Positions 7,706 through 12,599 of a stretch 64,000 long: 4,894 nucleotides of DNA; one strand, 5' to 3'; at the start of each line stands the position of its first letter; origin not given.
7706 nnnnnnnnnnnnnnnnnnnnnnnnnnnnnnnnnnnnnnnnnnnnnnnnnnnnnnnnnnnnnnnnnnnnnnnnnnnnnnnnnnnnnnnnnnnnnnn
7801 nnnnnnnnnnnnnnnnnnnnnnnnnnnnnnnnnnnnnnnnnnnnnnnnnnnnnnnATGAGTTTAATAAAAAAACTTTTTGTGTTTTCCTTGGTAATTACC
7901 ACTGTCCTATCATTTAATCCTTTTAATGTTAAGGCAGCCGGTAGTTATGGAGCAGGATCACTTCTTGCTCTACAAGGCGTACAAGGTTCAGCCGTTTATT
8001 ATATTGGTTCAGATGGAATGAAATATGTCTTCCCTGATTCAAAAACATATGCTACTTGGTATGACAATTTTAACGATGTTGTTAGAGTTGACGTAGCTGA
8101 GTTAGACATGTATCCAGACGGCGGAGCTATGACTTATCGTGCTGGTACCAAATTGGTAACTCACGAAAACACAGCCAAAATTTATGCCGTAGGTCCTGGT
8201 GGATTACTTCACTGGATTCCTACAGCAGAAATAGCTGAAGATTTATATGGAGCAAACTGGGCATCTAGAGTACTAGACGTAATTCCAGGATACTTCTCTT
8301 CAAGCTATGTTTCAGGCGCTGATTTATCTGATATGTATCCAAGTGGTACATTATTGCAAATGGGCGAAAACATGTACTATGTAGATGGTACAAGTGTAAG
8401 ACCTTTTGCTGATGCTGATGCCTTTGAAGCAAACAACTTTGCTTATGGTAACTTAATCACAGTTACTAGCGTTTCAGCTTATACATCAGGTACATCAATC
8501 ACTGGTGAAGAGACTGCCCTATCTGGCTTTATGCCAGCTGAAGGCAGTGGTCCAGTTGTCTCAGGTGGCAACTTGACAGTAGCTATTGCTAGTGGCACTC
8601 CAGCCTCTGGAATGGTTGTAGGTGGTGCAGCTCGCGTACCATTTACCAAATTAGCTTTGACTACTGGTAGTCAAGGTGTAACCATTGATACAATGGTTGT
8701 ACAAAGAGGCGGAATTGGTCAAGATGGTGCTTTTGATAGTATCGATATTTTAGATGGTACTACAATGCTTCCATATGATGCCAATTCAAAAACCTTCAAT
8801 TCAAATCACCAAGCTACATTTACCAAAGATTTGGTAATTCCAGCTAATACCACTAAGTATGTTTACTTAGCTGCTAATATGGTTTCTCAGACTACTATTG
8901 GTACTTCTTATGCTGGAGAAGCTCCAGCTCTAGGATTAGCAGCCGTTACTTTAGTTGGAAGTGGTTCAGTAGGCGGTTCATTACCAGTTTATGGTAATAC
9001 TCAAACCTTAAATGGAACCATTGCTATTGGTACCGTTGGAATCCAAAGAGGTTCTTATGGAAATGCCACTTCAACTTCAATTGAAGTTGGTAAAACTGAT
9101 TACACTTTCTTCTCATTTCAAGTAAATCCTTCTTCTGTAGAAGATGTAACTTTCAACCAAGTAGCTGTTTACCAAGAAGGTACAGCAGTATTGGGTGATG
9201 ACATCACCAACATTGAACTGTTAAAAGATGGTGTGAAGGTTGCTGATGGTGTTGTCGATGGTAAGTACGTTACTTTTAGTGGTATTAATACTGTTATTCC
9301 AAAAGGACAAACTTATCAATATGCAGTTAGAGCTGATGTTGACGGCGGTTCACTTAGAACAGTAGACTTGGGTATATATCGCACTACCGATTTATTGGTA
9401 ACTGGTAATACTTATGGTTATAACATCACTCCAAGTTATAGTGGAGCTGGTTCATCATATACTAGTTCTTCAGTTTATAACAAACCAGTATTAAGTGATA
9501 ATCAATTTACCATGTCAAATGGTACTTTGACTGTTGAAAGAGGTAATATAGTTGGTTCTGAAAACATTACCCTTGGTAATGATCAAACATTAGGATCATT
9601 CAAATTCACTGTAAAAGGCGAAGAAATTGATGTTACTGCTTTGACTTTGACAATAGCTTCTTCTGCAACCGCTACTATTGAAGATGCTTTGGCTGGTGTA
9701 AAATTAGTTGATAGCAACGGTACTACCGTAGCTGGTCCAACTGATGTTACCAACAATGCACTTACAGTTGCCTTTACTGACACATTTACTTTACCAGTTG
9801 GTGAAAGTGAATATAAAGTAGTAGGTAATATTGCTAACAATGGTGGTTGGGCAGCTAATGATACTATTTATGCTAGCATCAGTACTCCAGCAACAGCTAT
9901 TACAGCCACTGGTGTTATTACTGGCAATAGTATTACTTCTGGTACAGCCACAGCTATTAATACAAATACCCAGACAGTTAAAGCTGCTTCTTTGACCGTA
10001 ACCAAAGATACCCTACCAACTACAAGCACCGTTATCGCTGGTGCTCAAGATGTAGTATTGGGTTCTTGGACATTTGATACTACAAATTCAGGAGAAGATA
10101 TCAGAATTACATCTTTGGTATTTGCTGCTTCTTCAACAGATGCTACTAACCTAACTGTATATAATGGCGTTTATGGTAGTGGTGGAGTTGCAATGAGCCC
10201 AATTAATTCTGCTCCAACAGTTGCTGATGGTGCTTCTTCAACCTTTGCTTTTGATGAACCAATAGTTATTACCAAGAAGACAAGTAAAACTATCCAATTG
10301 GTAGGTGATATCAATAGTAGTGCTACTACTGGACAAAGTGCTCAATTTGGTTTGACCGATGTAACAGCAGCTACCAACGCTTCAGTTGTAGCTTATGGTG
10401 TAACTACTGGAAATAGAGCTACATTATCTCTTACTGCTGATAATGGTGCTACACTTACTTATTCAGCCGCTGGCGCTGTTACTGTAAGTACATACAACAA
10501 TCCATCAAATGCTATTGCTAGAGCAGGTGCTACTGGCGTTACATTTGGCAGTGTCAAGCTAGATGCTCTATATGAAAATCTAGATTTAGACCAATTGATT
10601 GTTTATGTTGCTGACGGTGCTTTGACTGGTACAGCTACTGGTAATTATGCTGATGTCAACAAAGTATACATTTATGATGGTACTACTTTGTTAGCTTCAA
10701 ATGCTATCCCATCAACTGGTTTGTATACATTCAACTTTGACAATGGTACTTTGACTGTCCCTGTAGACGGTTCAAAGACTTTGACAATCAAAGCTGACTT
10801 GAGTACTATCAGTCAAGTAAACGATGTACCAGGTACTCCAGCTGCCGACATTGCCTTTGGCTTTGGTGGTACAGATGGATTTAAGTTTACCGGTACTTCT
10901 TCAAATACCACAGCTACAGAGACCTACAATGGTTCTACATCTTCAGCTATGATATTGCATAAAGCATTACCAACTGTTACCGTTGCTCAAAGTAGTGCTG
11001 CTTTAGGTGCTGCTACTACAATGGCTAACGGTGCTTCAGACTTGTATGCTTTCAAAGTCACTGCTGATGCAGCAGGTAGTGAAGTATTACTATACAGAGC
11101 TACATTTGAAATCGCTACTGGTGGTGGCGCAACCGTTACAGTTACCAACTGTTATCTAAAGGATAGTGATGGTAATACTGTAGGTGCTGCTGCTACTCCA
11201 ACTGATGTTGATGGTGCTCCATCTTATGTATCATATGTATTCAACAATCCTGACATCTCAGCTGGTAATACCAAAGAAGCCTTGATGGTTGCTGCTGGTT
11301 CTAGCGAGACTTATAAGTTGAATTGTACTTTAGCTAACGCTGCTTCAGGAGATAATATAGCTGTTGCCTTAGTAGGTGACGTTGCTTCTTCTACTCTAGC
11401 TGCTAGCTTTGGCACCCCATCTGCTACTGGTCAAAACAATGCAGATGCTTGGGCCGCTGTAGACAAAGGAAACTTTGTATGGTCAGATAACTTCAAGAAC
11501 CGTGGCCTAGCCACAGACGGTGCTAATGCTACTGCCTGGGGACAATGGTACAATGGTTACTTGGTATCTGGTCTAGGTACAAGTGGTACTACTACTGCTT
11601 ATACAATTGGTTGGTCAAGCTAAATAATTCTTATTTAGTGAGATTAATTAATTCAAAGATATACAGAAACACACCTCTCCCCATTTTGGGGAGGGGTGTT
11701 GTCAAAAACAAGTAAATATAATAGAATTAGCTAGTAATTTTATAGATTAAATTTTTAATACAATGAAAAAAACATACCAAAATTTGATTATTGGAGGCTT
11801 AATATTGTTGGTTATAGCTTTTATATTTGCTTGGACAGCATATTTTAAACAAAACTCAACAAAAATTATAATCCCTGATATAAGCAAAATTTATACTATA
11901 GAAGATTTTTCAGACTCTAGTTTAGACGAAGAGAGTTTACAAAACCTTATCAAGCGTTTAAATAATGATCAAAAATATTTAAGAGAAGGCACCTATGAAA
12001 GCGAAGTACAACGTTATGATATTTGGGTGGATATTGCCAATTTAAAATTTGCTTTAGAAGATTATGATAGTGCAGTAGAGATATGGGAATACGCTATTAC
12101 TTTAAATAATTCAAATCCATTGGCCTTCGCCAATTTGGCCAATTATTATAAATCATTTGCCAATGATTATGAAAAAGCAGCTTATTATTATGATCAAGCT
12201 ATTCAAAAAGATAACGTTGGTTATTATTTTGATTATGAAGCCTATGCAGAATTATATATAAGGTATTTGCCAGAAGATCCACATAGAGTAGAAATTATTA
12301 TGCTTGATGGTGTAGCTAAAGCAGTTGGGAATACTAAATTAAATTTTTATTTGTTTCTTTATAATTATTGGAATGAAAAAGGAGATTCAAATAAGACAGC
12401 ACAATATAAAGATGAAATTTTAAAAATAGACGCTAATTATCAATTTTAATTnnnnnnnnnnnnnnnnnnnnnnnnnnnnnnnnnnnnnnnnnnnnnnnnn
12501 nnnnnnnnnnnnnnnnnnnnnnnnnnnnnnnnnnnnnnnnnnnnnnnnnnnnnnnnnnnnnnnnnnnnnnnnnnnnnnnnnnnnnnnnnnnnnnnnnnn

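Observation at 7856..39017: Candidate protein O-glycosylation system: S-layer-like acceptor, Wzy_C-TPR transferases and a 22-kb glycan factory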

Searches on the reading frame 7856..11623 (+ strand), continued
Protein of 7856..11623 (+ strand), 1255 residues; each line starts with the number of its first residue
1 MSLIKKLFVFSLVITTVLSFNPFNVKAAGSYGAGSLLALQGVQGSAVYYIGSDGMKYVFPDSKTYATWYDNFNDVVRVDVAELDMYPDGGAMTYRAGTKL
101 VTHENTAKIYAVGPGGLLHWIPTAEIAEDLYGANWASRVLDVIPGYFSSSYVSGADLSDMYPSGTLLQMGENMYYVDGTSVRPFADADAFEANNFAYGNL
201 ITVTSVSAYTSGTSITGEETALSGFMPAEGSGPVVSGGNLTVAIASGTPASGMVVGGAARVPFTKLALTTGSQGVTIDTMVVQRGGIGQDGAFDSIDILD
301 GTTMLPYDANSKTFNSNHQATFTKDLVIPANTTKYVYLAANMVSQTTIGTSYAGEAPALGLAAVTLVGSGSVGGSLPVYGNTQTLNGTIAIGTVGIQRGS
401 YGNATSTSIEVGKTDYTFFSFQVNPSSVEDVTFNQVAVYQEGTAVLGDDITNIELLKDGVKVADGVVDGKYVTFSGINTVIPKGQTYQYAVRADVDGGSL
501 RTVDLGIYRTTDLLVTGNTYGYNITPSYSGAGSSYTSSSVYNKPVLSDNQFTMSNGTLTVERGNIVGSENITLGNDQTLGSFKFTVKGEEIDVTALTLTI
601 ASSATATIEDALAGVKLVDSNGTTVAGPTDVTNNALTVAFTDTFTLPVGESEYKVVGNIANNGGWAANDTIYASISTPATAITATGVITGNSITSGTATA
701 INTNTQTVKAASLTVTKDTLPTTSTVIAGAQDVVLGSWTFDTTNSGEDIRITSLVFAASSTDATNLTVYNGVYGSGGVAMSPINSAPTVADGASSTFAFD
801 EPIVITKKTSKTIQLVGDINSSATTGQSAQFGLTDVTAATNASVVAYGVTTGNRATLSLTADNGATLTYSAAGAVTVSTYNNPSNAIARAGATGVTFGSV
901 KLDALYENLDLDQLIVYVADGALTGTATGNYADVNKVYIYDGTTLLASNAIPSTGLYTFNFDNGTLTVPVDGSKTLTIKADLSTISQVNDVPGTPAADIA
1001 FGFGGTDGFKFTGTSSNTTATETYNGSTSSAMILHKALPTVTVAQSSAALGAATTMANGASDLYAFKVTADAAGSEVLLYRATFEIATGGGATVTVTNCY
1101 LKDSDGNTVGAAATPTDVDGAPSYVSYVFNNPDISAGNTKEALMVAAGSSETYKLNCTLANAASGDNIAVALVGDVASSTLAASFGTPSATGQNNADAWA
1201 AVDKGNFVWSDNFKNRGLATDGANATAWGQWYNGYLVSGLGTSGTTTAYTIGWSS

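Call 76: find_encoding_contigs(protein=P0204, flank=6000, max_places=1)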
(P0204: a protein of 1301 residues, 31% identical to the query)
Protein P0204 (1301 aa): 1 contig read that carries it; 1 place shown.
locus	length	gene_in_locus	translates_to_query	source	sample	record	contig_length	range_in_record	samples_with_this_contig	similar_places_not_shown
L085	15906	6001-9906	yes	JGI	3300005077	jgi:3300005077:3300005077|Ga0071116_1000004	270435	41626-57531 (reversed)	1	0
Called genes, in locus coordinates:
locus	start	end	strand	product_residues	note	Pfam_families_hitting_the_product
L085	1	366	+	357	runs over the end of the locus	PF00953:Glycos_transf_4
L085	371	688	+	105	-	-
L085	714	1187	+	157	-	-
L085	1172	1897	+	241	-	-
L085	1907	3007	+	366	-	PF13180:PDZ_2, PF00595:PDZ (weak), PF17820:PDZ_6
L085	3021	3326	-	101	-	PF12728:HTH_17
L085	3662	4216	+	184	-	PF07638:Sigma70_ECF, PF04542:Sigma70_r2, PF08281:Sigma70_r4_2, PF04545:Sigma70_r4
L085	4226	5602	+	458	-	PF18915:DUF5667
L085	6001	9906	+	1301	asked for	-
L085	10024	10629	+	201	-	PF13429:TPR_15 (weak), PF13432:TPR_16 (faint), PF13174:TPR_6 (faint), PF25062:ARM_TT21_N (weak), PF00515:TPR_1 (weak), PF07719:TPR_2 (weak), PF13424:TPR_12, PF12895:ANAPC3 (weak), +5 more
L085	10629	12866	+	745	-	PF04932:Wzy_C, PF00515:TPR_1 (faint), PF07719:TPR_2 (faint), PF13181:TPR_8 (faint), PF13414:TPR_11 (faint), PF13428:TPR_14 (faint), PF13431:TPR_17 (faint), PF14559:TPR_19 (weak)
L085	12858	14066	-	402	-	PF13477:Glyco_trans_4_2, PF13439:Glyco_transf_4, PF13579:Glyco_trans_4_4, PF00534:Glycos_transf_1, PF13692:Glyco_trans_1_4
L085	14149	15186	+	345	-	PF00534:Glycos_transf_1, PF13692:Glyco_trans_1_4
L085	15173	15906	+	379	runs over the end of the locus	PF13439:Glyco_transf_4, PF13579:Glyco_trans_4_4, PF20706:GT4-conflict (weak), PF00534:Glycos_transf_1, PF13692:Glyco_trans_1_4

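Call 77: find_encoding_contigs(protein=P0234, flank=8000, max_places=2)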
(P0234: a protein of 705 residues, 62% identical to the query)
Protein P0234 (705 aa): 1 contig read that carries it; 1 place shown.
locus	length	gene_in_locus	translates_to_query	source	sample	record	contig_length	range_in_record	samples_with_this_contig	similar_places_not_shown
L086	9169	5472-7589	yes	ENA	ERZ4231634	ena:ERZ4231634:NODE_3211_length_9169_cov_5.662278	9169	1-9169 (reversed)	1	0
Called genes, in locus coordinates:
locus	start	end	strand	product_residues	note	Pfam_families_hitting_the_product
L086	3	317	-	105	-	?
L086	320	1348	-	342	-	-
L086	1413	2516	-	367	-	PF13353:Fer4_12 (faint), PF04055:Radical_SAM, PF13186:SPASM (weak)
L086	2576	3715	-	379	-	PF01757:Acyl_transf_3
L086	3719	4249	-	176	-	PF01814:Hemerythrin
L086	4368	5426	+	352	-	PF01551:Peptidase_M23, PF01471:PG_binding_1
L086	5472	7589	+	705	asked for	PF11617:Cu-binding_MopE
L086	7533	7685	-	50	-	-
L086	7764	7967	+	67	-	-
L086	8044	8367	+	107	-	-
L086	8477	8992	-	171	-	-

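Call 79: predict_structure(alignment_id=A3)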
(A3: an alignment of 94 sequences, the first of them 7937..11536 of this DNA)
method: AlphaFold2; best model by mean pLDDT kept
length: 1200 residues; sequences in the alignment: 94
mean_pLDDT: 88.1   pTM: 0.47
mean pLDDT of the five models: 88.1, 87.2, 85.8, 85.6, 84.7
residues with pLDDT >= 90: 725; 70-90: 398; 50-70: 62; < 50: 15
segments of 3 or more residues with pLDDT < 50: 203-209
pLDDT, mean of each block of 10 residues (from residue 1): 82 89 90 93 91 90 92 93 93 95 93 91 90 94 95 94 92 92 93 85 46 90 92 95 91 95 92 88 88 93 94 91 91 94 85 94 89 73 86 92 93 93 95 93 92 94 93 90 91 92 81 77 85 92 91 94 92 84 87 93 79 93 94 79 92 92 88 93 91 89 92 93 93 87 94 87 75 94 94 87 80 76 89 89 91 89 93 93 92 84 91 93 84 89 94 90 82 82 90 84 90 88 86 93 91 91 84 92 85 77 77 85 95 89 83 54 55 78 83 68
secondary structure, 60 per line:
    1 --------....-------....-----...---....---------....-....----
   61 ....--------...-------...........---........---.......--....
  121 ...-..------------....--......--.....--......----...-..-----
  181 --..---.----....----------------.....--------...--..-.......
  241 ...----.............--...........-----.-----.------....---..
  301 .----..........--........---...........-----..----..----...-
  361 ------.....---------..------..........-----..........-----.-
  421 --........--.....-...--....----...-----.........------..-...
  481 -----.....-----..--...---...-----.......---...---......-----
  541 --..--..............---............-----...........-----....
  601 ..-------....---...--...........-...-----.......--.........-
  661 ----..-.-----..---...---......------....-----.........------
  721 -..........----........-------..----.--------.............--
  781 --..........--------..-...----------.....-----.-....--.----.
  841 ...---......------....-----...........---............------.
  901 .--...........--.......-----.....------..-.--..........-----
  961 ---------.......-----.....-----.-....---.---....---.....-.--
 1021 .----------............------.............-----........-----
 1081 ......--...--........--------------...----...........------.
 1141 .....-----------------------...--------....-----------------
elements in order (helices of 4 or more, strands of 3 or more residues): E9-12 E20-23 E29-31 H35-38 E48-51 H53-56 E61-64 E73-75 E83-86 E90-93 H97-104 H108-111 E112-114 H117-123 E139-142 E145-150 E153-157 H160-165 H193-196 E213-217 E226-228 E234-243 E248-260 E266-273 E292-295 E299-301 E306-315 H318-325 E329-339 E357-359 E367-371 E389-398 E404-413 E423-430 E433-437 E439-441 E444-447 E452-454 E460-468 E478-480 E486-490 E500-502 E506-508 E514-520 E524-526 E530-535 E547-560 E564-575 H581-584 E585-591 E597-602 E610-613 E617-619 E622-632 E642-648 H651-654 E655-659 E679-681 E685-690 E697-700 E706-714 E722-731 E736-743 E766-778 E783-792 E804-806 E817-821 E829-832 E840-843 E847-852 E859-862 E868-878 E882-893 E907-914 E917-923 E929-933 E946-955 E970-976 E982-986 E994-997 E1005-1008 E1012-1016 E1032-1043 E1050-1062 E1068-1075 E1081-1086 E1089-1091 E1094-1101 E1116-1118 E1123-1133 E1140-1145 E1180-1183

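Call 82: fold_search(model_id=the predicted structure, library=pdb)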
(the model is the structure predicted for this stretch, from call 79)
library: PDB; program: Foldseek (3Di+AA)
matches with E <= 10: 1447; with E <= 0.001: 92
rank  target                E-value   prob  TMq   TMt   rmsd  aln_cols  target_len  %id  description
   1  8beg_B                7.1e-14  1.00  0.12  0.18  26.8       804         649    9  Structure of Ig-like domains from PrgB (released 2022-11-30)
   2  8beg_A                1.4e-13  1.00  0.12  0.19  27.0       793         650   10  Structure of Ig-like domains from PrgB (released 2022-11-30)
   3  9ijj_4A               4.5e-12  1.00  0.14  0.08  24.0      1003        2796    7  In situ structure of the central apparatus in mouse sperm axoneme. (released 2025-06-04)
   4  7s64_A                1.3e-11  1.00  0.10  0.09  50.0      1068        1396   10  Intermediate-form oocyte/egg Alpha-2-Macroglobulin (A2Moo) tetramer (released 2022-01-05)
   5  9ijj_4G               2.4e-11  1.00  0.13  0.06  30.5      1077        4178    8  In situ structure of the central apparatus in mouse sperm axoneme. (released 2025-06-04)
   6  9ijj_4H               4.5e-11  1.00  0.13  0.07  30.8      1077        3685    8  In situ structure of the central apparatus in mouse sperm axoneme. (released 2025-06-04)
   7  9ijj_4J               1.0e-10  1.00  0.10  0.14  33.6      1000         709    8  In situ structure of the central apparatus in mouse sperm axoneme. (released 2025-06-04)
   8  9ijj_P                1.9e-10  1.00  0.10  0.15  28.3       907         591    9  In situ structure of the central apparatus in mouse sperm axoneme. (released 2025-06-04)
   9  6grs_B                1.1e-09  0.98  0.06  0.10  32.6       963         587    8  Paired immunoglobulin-like receptor B (PirB) or Leukocyte immunoglobulin-like receptor subfamily B member 3 (LILRB3) f (released 2019-02-06)
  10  9u5z_E                1.1e-09  1.00  0.10  0.09  51.3      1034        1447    9  C3 convertases zymogen C4b2 in activation state (released 2026-01-14)
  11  9e8a_A                1.2e-09  1.00  0.14  0.17  29.1       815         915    8  Integrin aIIbb3 bent conformation from human platelet membrane crude preparation (released 2025-10-15)
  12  8t2v_A                1.8e-09  1.00  0.12  0.14  29.9       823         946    8  Cryo-EM Structures of Full-length Integrin alphaIIbbeta3 in Native Lipids (released 2023-07-26)
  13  8b0g_A                1.8e-09  1.00  0.12  0.12  50.5      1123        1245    7  2C9, C5b9-CD59 structure (released 2023-02-22)
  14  4nen_A                4.3e-09  1.00  0.11  0.12  28.1       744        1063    8  An internal ligand-bound, metastable state of a leukocyte integrin, aXb2 (released 2014-01-15)
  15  7usm_A                4.9e-09  1.00  0.11  0.14  31.1      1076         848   10  Integrin alphaM/beta2 ectodomain (released 2022-08-17)
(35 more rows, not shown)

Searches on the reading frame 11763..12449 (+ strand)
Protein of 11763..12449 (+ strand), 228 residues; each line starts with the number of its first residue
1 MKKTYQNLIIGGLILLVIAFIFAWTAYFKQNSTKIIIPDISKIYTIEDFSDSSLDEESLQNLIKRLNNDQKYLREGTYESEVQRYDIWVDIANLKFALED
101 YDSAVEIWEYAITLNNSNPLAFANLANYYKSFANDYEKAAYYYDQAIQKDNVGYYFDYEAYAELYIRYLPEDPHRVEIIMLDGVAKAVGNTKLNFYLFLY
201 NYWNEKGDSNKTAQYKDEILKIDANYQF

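Call 3: search_protein_families(library=pfam, proteins=[window:11763-12449:+], max_evalue=0.01)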
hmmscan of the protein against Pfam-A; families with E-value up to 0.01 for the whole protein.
window:11763-12449:+ (228 aa): 6 families
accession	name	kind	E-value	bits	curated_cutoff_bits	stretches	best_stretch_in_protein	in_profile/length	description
PF07719.23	TPR_2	-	6.6e-05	23.2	27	0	86-118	2-34/34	Tetratricopeptide repeat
PF13414.12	TPR_11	-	0.00038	20.5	26.8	1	93-129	2-38/42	TPR repeat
PF00515.34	TPR_1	-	0.0013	18.9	27.8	0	86-117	2-33/34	Tetratricopeptide repeat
PF05767.17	Pox_A14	-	0.0014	19.2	27.7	1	2-35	8-42/93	Poxvirus virion envelope protein A14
PF13428.12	TPR_14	-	0.002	19.1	23.5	0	87-127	3-43/44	Tetratricopeptide repeat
PF13424.12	TPR_12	-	0.0021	18.6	30.1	0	87-147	5-72/77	Tetratricopeptide repeat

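Call 11: search_protein_families(library=ncbifam, proteins=[window:11763-12449:+], max_evalue=0.01)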
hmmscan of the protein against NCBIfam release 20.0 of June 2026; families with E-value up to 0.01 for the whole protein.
window:11763-12449:+ (228 aa): 2 families
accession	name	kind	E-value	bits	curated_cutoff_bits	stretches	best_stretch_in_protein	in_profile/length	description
TIGR02521.1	type_IV_pilW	equivalog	0.0044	16.6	154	1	95-151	41-96/234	type IV pilus biogenesis/stability protein PilW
TIGR02917.1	PEP_TPR_lipo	equivalog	0.0074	14.2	312.2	1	90-221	470-595/899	XrtA/PEP-CTERM system TPR-repeat protein PrsT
